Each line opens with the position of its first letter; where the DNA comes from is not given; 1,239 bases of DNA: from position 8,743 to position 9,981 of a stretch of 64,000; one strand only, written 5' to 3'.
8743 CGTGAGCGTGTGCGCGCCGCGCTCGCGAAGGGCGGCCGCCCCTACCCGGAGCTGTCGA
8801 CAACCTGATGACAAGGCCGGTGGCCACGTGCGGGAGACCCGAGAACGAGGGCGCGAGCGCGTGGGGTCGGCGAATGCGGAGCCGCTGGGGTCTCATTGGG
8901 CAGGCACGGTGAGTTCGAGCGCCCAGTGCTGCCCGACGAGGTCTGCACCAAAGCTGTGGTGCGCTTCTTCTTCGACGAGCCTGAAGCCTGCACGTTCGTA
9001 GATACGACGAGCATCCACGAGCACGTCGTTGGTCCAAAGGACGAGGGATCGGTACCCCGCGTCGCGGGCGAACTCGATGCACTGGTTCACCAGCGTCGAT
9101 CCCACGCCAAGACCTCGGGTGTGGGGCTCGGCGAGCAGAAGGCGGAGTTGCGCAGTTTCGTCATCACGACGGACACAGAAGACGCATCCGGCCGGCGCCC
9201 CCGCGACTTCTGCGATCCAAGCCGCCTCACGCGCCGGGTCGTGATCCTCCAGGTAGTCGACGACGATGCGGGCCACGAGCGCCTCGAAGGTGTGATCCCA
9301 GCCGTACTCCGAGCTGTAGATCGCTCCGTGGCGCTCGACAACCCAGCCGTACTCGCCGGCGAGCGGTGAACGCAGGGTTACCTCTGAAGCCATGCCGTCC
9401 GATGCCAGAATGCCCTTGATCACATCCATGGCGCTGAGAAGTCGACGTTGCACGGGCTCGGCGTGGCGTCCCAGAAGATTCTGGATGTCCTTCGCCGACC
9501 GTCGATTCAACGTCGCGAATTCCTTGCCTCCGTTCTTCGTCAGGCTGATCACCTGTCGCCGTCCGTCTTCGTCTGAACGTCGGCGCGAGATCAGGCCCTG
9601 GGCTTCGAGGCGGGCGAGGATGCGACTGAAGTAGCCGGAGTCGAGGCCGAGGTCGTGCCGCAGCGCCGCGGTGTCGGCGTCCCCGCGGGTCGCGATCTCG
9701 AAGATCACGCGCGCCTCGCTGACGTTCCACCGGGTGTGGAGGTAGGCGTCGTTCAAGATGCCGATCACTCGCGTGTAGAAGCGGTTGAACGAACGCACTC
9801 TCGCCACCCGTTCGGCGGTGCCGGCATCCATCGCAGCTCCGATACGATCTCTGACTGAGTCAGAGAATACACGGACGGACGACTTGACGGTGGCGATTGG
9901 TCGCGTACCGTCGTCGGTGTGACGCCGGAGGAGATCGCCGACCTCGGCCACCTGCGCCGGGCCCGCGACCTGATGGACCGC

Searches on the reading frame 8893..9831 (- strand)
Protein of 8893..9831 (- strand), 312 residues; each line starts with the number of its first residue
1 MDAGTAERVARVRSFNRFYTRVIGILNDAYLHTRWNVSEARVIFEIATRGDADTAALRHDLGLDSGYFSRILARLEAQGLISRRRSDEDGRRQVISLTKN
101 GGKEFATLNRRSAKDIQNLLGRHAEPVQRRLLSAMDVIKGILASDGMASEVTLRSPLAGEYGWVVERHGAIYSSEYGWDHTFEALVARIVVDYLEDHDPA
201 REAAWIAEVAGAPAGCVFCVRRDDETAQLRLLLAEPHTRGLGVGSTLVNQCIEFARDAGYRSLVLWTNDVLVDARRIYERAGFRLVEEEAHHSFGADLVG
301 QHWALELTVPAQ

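Call 57: search_protein_families(library=pfam, proteins=[window:8893-9831:-], max_evalue=0.001)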
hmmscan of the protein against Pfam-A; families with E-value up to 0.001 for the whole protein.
window:8893-9831:- (312 aa): 9 families
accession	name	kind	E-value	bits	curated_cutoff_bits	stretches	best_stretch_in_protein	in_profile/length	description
PF00583.31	Acetyltransf_1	-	7.2e-14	52.5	20.7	1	193-283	27-116/116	Acetyltransferase (GNAT) family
PF13508.13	Acetyltransf_7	-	1.3e-10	41.9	27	1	202-284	3-83/84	Acetyltransferase (GNAT) domain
PF12802.13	MarR_2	-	2.2e-10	41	27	1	37-92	5-61/61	MarR family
PF01047.28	MarR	-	1.3e-09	38.2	24.6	1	35-91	1-57/59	MarR family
PF13673.13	Acetyltransf_10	-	2.1e-06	28.2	23.6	1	203-290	32-114/128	Acetyltransferase (GNAT) domain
PF22381.2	Staph_reg_Sar_Rot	-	2.2e-06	28.1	27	1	56-105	30-82/85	Transcriptional regulator SarA/Rot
PF13463.12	HTH_27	-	6e-06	26.9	22.2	1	38-101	4-68/68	Winged helix DNA-binding domain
PF08445.16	FR47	-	5.1e-05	23.6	22.1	1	219-289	16-83/86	FR47-like protein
PF03551.20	PadR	-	0.00043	20.7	27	0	70-106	36-74/75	Transcriptional regulator PadR-like family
